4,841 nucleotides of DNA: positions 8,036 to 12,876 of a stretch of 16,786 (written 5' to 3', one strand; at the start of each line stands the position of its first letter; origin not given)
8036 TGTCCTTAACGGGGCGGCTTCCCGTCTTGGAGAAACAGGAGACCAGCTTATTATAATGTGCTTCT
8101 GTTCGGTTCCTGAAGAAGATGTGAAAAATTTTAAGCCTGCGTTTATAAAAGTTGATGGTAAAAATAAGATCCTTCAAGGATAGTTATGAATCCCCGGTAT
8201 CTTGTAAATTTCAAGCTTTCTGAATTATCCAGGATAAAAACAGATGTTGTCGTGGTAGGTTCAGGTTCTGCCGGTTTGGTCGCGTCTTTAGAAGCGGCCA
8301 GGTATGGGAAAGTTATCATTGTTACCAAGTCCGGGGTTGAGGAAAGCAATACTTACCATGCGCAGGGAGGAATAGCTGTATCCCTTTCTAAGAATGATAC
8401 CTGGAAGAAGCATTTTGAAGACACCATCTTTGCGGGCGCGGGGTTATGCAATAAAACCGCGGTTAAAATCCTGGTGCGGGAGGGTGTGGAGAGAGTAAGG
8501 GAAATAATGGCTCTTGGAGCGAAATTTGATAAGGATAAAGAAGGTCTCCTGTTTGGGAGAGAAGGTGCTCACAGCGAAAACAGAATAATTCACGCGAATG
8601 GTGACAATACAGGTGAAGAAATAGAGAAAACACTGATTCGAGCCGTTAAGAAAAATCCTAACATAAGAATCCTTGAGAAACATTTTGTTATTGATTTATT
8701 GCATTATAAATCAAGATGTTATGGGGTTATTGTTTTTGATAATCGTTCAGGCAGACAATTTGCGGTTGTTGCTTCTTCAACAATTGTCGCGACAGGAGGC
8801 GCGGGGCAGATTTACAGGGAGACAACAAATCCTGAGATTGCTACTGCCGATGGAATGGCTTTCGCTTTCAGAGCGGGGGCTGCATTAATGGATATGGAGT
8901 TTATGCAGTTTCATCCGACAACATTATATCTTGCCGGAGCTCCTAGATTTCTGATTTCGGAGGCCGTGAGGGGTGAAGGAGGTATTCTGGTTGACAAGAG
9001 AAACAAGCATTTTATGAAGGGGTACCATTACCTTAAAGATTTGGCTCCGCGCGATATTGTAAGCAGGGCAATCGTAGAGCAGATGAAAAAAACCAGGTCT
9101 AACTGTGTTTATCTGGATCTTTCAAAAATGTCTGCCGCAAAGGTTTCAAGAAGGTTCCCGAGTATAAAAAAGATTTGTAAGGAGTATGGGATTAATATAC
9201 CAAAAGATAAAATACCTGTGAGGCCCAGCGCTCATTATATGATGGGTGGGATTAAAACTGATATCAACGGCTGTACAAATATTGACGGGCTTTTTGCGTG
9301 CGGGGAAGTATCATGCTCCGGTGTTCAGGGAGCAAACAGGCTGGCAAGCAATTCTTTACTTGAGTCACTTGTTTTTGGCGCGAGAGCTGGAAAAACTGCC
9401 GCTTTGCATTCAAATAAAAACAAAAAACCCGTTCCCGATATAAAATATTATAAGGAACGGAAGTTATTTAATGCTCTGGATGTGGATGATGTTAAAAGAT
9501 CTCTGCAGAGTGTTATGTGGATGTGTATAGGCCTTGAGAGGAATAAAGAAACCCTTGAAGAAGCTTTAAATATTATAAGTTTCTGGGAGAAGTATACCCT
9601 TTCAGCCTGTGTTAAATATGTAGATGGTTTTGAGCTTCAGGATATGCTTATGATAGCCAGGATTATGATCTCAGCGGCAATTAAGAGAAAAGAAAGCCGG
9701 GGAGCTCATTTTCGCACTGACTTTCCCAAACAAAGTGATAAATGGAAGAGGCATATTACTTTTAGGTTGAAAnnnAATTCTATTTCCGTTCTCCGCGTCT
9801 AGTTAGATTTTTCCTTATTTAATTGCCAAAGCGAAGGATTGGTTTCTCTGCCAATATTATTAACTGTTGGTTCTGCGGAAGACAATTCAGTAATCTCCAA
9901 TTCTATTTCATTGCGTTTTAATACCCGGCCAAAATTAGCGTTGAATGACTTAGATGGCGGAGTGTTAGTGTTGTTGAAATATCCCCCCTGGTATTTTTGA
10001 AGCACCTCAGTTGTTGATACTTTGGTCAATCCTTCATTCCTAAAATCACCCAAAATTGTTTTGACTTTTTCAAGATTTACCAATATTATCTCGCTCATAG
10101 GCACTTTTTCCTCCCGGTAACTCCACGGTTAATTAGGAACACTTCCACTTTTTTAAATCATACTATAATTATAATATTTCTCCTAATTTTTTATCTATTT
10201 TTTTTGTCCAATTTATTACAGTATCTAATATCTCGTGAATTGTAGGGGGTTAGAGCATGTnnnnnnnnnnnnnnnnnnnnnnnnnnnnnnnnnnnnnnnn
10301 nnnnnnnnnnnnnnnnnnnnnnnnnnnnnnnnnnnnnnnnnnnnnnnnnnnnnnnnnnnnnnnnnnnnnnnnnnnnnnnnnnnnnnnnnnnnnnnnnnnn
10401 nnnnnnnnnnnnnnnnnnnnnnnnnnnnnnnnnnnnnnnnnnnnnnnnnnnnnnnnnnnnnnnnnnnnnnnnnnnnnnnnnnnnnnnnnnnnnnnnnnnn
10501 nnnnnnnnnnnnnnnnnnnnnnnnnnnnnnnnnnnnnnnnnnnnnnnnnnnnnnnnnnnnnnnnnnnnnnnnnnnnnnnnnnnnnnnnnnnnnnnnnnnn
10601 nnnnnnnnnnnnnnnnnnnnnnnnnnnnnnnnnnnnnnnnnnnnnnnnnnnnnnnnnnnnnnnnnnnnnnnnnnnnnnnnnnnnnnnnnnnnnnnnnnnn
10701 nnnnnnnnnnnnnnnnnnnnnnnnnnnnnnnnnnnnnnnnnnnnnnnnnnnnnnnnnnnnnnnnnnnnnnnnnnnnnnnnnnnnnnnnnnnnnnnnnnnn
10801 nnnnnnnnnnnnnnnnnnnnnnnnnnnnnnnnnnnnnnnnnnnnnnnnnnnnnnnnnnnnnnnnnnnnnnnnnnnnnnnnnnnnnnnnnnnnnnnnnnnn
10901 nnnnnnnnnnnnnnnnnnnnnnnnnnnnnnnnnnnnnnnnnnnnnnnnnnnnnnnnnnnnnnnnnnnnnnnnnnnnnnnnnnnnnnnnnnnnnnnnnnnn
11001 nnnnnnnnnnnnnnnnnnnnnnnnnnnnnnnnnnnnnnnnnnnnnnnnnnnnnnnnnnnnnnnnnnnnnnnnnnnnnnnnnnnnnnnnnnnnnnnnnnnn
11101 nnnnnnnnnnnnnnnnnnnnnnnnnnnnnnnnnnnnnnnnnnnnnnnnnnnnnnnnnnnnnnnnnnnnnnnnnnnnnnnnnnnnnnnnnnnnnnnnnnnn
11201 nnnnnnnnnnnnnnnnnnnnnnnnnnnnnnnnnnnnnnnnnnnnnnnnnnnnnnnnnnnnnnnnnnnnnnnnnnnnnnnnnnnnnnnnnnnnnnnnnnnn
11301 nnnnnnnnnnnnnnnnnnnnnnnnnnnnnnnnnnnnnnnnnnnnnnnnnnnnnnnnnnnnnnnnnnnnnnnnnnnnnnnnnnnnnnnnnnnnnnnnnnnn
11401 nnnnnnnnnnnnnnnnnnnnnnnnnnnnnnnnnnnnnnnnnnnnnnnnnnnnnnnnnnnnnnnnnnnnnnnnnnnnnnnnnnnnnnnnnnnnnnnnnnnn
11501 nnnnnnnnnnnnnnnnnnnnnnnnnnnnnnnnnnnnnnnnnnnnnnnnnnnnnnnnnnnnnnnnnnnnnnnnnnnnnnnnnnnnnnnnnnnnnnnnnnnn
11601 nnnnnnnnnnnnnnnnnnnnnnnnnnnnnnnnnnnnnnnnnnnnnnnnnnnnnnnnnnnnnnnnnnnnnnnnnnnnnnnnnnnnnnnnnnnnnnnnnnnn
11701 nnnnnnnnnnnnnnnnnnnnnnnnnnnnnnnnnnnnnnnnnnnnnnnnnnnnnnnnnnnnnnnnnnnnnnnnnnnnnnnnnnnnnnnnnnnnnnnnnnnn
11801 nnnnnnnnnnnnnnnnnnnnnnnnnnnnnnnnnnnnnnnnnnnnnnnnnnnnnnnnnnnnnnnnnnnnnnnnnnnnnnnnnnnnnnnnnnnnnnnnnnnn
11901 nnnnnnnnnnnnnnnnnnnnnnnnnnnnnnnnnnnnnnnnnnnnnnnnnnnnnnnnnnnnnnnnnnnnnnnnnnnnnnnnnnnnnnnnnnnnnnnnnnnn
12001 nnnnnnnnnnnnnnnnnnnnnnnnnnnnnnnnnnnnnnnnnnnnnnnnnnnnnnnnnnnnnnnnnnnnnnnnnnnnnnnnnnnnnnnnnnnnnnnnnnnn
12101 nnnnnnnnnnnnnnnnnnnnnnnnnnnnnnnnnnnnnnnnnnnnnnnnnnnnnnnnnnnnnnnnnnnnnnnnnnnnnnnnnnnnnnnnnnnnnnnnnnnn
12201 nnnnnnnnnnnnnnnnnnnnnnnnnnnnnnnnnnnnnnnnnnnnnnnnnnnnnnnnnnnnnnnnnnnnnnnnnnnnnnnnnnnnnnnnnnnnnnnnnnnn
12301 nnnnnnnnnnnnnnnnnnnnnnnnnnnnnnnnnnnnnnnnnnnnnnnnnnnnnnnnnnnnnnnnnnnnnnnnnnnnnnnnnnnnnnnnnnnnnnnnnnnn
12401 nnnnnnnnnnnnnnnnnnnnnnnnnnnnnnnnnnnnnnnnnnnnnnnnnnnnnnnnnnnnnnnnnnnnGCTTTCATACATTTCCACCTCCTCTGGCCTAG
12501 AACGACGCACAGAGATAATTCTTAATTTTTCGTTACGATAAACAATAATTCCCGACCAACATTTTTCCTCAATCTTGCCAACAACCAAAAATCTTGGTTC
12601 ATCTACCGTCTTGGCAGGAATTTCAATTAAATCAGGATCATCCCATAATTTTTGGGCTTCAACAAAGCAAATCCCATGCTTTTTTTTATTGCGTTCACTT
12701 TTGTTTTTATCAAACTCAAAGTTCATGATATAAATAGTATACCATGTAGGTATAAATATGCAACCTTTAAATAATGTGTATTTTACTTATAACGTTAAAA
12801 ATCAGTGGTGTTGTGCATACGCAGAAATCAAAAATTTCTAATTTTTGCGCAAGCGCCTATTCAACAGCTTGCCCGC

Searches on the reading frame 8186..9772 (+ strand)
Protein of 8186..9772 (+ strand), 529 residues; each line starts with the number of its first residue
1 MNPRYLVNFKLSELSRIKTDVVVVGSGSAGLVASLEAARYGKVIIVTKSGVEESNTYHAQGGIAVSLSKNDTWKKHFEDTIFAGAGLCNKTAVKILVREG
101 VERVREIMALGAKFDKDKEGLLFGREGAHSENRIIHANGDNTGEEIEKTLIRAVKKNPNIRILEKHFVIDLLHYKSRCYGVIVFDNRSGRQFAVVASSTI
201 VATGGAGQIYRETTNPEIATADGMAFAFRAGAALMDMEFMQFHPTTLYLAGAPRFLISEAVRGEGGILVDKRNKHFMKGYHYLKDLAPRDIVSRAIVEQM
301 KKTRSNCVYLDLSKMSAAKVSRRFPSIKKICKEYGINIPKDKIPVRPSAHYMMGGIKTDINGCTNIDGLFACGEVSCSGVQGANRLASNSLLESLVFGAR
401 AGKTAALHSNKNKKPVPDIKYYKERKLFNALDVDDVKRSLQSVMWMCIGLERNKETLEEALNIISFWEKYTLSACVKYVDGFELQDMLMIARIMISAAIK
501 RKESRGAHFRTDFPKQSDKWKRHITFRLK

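Call 70: list_cluster_members(proteins=[window:8186-9772:+, window:13003-13656:-])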
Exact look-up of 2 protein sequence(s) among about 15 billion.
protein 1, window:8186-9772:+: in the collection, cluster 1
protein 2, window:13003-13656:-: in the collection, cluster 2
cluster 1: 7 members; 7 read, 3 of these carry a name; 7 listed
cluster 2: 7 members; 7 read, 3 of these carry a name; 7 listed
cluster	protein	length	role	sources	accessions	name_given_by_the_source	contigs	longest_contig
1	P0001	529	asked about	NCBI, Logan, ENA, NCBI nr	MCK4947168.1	MAG: L-aspartate oxidase [Candidatus Aureabacteria bacterium] | L-aspartate oxidase [Candidatus Auribacterota bacterium]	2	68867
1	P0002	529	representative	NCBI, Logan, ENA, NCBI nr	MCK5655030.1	MAG: L-aspartate oxidase [Candidatus Aureabacteria bacterium] | L-aspartate oxidase [Candidatus Auribacterota bacterium]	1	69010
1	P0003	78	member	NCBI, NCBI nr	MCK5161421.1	MAG: L-aspartate oxidase, partial [Candidatus Aureabacteria bacterium] | L-aspartate oxidase [Candidatus Auribacterota bacterium]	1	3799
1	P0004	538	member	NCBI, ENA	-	-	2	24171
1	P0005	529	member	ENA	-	-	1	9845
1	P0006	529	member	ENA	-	-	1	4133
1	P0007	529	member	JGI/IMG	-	-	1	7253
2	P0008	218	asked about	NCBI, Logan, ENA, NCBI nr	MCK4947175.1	MAG: hypothetical protein KAS46_02250 [Candidatus Aureabacteria bacterium] | hypothetical protein [Candidatus Auribacterota bacterium]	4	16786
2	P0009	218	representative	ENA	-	-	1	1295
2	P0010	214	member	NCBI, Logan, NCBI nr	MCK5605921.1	hypothetical protein KAR91_28750 [Candidatus Pacearchaeota archaeon] | hypothetical protein [Candidatus Pacearchaeota archaeon]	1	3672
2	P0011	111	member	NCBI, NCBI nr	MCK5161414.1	MAG: hypothetical protein KAQ99_07565, partial [Candidatus Aureabacteria bacterium] | hypothetical protein [Candidatus Auribacterota bacterium]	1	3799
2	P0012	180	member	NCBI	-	-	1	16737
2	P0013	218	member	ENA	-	-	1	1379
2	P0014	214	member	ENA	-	-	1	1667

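Call 71: find_encoding_contigs(protein=P0010, flank=5000, max_places=6)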
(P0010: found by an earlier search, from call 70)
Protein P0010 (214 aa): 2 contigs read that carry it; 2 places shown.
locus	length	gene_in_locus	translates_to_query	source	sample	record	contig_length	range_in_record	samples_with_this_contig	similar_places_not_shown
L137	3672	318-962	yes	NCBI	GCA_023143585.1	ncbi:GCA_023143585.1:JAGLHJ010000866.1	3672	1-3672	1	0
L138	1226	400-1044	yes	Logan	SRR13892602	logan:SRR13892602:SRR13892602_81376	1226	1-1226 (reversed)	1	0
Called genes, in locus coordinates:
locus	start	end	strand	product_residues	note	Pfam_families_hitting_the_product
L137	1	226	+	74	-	PF24463:DUF7577 (weak)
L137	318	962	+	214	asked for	-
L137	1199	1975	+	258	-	-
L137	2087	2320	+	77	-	PF22180:RH3_dom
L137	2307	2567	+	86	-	PF05016:ParE_toxin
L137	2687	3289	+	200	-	PF01914:MarC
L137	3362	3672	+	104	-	?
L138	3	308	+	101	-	?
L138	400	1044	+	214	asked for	-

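Call 74: find_encoding_contigs(protein=P0009, flank=3000, max_places=4)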
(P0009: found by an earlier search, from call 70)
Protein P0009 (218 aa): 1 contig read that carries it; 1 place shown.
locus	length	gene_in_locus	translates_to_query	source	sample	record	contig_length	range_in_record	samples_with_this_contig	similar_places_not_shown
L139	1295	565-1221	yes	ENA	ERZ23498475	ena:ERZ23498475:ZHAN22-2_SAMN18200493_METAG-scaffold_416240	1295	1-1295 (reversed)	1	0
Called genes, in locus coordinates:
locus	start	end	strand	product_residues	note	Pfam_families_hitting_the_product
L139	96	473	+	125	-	PF09413:DUF2007, PF24463:DUF7577 (weak)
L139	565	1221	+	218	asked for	-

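Call 75: find_encoding_contigs(protein=P0013, flank=3000, max_places=4)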
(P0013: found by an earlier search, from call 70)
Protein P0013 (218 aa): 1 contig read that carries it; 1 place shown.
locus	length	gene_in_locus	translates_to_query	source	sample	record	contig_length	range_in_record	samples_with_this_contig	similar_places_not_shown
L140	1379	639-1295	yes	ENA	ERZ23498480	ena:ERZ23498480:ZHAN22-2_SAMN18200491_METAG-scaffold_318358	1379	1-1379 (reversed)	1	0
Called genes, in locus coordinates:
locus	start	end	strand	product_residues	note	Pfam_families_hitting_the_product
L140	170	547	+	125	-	PF09413:DUF2007, PF24463:DUF7577 (weak)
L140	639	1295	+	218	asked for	-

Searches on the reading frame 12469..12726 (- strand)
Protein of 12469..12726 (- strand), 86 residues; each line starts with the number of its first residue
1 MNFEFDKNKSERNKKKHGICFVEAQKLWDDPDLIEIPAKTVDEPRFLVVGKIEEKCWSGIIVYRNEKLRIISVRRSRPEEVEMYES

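Call 13: find_encoding_contigs(protein=window:12469-12726:-, flank=10000, max_places=10)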
Protein window:12469-12726:- (86 aa): 4 contigs read that carry it; 4 places shown.
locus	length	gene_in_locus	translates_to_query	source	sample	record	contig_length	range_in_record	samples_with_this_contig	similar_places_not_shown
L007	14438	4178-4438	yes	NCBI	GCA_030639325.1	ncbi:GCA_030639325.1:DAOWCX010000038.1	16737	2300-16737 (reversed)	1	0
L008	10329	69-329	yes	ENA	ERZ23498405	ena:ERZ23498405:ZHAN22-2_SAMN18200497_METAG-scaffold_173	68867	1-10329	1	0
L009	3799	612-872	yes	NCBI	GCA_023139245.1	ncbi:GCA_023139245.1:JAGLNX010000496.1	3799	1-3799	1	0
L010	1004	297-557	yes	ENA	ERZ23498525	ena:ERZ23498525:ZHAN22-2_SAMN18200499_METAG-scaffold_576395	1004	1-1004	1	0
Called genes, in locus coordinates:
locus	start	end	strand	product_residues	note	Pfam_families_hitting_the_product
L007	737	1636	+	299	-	-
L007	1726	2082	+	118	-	PF02635:DsrE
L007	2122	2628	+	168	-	PF01980:TrmO_N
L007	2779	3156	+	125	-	PF09413:DUF2007, PF24463:DUF7577 (weak)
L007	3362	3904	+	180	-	-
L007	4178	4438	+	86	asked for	PF04365:BrnT_toxin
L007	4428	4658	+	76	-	PF12441:CopG_antitoxin (weak)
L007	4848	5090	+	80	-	PF02604:PhdYeFM_antitox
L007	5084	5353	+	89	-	PF06769:YoeB_toxin, PF05016:ParE_toxin (weak)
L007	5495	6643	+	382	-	PF13091:PLDc_2, PF00614:PLDc (faint)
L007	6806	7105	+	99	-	-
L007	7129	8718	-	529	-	PF00890:FAD_binding_2, PF01266:DAO (weak), PF03486:HI0933_like (faint), PF07992:Pyr_redox_2 (faint), PF12831:FAD_oxidored, PF02910:Succ_DH_flav_C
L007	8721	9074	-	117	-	PF02261:Asp_decarbox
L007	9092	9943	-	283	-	PF02569:Pantoate_ligase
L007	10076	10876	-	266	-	PF02548:Pantoate_transf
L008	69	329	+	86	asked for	PF04365:BrnT_toxin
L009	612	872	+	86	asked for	PF04365:BrnT_toxin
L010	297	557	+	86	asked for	PF04365:BrnT_toxin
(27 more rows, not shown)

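Call 78: list_cluster_members(proteins=[window:12469-12726:-, window:12249-12476:-])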
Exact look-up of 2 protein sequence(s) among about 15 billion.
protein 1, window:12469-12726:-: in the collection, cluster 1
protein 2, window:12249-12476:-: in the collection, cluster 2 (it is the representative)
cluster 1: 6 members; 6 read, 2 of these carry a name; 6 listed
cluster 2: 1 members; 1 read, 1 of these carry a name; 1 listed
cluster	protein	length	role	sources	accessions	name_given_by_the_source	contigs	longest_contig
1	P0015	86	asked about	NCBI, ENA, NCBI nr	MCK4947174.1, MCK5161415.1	MAG: BrnT family toxin [Candidatus Aureabacteria bacterium] | BrnT family toxin [Candidatus Auribacterota bacterium]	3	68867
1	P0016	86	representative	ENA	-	-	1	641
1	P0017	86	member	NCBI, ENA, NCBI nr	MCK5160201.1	MAG: BrnT family toxin [Candidatus Aureabacteria bacterium] | BrnT family toxin [Candidatus Auribacterota bacterium]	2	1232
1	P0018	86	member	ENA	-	-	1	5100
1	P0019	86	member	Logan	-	-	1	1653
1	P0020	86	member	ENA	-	-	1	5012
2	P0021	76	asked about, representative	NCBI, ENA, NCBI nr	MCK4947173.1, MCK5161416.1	MAG: CopG family transcriptional regulator [Candidatus Aureabacteria bacterium] | CopG family transcriptional regulator [Candidatus Auribacterota bacterium]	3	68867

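Call 79: find_encoding_contigs(protein=P0018, flank=5000, max_places=4)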
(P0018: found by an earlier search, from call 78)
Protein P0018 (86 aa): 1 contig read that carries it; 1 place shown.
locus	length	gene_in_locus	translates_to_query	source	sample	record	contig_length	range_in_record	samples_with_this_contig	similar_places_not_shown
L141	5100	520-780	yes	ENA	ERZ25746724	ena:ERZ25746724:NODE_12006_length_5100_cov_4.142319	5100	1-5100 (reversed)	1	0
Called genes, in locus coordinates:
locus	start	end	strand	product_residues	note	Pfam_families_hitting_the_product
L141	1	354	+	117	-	?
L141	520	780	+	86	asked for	PF04365:BrnT_toxin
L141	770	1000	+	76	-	-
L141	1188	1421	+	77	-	PF22180:RH3_dom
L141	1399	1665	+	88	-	PF05016:ParE_toxin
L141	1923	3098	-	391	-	-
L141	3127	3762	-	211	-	PF00730:HhH-GPD, PF00633:HHH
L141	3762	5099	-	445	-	?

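Call 80: find_encoding_contigs(protein=P0020, flank=5000, max_places=4)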
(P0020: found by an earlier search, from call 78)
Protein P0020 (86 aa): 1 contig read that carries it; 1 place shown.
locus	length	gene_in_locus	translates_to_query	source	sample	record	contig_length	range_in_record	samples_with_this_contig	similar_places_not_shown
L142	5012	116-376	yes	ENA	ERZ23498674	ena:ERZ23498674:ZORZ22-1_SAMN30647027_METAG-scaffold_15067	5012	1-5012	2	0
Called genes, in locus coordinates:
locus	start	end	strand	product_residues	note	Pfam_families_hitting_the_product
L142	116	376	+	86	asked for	PF04365:BrnT_toxin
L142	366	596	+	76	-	PF12441:CopG_antitoxin (weak)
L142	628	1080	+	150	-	-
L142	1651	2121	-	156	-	PF02371:Transposase_20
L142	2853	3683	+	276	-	PF13338:AbiEi_4 (faint)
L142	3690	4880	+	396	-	PF08843:AbiEii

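Call 83: find_encoding_contigs(protein=P0017, flank=3000, max_places=4)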
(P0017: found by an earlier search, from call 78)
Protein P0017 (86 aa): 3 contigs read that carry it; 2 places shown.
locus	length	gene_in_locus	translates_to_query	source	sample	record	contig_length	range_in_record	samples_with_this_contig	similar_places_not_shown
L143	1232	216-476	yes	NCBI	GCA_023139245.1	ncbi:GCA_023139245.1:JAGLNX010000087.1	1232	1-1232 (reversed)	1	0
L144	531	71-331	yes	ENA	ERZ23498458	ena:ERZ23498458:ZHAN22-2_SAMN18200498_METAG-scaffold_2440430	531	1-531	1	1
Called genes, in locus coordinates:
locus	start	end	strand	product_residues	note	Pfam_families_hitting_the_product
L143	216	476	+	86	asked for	PF04365:BrnT_toxin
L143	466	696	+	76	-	PF12441:CopG_antitoxin (weak)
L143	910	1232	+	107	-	PF05598:DUF772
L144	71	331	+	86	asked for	PF04365:BrnT_toxin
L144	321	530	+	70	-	?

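Call 84: find_encoding_contigs(protein=P0019, flank=3000, max_places=4)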
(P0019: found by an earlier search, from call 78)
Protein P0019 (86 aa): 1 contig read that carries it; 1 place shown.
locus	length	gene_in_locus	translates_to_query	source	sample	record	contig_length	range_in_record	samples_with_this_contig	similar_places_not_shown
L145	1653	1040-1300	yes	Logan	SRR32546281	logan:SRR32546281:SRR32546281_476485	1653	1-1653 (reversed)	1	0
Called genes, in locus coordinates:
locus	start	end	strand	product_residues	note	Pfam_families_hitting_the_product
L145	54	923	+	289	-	PF02353:CMAS (weak), PF13489:Methyltransf_23, PF13847:Methyltransf_31, PF08241:Methyltransf_11, PF13649:Methyltransf_25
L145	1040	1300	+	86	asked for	PF04365:BrnT_toxin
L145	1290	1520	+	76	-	PF12441:CopG_antitoxin (weak)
